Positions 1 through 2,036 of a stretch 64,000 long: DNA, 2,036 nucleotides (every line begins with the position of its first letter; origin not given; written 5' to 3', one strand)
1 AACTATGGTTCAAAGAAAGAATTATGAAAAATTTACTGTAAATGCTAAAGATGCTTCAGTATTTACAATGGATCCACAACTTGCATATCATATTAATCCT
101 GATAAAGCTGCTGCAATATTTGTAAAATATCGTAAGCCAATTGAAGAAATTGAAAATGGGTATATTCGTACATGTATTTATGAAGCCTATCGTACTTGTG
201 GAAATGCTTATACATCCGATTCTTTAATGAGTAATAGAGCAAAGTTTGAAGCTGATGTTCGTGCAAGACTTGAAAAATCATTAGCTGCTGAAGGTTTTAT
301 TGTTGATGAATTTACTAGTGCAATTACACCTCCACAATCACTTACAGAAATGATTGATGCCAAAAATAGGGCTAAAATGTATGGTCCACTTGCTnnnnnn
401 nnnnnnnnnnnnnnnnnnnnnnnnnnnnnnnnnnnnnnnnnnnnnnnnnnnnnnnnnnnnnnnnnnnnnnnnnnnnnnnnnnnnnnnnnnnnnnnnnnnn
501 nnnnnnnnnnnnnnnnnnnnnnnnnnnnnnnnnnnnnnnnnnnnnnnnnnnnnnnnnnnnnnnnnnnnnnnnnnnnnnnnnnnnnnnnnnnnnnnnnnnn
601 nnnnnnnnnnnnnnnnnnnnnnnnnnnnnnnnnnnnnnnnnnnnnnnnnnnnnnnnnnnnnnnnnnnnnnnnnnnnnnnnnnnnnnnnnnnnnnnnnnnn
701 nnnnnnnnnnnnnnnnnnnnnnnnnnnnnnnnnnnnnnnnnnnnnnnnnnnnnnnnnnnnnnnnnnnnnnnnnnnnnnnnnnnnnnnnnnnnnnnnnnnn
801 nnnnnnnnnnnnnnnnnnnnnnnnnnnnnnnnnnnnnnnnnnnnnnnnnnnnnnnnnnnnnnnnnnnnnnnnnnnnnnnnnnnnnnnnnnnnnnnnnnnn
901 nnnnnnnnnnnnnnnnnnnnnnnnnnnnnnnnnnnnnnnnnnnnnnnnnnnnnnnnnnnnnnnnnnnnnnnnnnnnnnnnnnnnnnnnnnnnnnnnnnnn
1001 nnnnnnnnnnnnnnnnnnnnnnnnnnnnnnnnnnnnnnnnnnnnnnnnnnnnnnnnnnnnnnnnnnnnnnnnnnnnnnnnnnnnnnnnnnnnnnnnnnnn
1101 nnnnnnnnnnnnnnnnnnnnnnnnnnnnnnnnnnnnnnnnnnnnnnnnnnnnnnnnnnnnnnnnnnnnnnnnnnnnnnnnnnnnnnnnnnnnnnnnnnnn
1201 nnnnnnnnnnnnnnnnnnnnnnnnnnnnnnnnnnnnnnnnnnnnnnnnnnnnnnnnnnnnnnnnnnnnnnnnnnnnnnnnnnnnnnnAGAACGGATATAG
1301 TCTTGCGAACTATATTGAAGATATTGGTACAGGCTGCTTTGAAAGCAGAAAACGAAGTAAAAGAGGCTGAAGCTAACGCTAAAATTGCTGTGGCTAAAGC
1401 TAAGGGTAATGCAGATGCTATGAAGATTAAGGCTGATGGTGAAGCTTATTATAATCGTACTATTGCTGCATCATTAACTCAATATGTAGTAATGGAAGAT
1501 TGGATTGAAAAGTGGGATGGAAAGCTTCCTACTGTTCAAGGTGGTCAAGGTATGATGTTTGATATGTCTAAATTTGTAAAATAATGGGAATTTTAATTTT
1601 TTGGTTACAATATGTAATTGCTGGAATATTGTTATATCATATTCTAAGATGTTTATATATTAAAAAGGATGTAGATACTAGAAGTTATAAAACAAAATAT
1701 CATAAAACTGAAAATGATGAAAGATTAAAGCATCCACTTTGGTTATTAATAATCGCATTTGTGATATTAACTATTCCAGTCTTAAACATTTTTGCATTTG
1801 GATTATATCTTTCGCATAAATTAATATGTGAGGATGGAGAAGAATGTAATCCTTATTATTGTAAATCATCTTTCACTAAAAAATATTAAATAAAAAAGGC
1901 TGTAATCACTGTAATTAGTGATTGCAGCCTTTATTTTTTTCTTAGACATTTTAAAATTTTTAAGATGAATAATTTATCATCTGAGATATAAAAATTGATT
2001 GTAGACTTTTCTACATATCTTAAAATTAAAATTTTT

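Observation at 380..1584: Second group I intron with an HNH endonuclease, inside a phage-encoded SPFH/band-7 gene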

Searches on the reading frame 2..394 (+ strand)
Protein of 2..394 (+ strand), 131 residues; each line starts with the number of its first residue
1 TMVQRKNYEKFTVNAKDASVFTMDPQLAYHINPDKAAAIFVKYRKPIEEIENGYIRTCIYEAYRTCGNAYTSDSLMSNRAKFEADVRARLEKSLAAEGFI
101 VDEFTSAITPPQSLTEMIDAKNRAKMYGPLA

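Call 8: search_protein_families(library=pfam, max_evalue=1, proteins=[window:2-394:+])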
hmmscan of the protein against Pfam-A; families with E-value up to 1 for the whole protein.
seq(131 aa): 3 families
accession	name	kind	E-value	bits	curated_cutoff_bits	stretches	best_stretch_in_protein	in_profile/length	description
PF01145.31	Band_7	-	2.4e-11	44.4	23.6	1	7-125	46-162/176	SPFH domain / Band 7 family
PF21727.2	DUF6863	-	0.063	13.9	27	1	6-93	23-111/123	Family of unknown function (DUF6863)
PF03671.20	Ufm1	-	0.11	12.9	27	0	8-44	35-69/75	Ubiquitin fold modifier 1 protein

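Call 9: search_protein_families(library=phrogs, max_evalue=0.01, proteins=[window:2-394:+])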
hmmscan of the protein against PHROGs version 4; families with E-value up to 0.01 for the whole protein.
seq(131 aa): 1 family
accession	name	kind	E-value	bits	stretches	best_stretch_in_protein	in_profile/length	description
phrog_200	-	other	1.5e-24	87.9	1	3-125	146-273/379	lipoprotein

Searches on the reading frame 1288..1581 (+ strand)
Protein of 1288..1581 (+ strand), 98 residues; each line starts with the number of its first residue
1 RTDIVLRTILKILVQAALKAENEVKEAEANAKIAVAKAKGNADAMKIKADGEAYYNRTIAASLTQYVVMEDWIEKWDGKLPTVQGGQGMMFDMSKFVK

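Call 8: search_protein_families(library=pfam, max_evalue=1, proteins=[window:1288-1581:+])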
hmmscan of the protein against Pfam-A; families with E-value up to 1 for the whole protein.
seq(98 aa): 0 families

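Call 9: search_protein_families(library=phrogs, max_evalue=0.01, proteins=[window:1288-1581:+])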
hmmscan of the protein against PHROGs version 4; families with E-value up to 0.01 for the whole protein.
seq(98 aa): 2 families
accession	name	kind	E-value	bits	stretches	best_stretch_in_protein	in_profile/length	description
phrog_200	-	other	7.2e-16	59.2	1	15-95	274-361/379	lipoprotein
phrog_38808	-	unknown function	0.00072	20.8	1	38-82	8-54/68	-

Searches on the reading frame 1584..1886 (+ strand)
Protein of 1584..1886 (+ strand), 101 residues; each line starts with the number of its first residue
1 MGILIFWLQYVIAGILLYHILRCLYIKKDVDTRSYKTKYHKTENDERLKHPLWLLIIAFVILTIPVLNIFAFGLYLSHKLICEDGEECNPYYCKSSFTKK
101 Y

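Call 55: search_protein_families(library=phrogs, max_evalue=0.00001, proteins=[window:1584-1886:+])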
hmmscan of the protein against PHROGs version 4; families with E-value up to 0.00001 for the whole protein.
seq(101 aa): 0 families
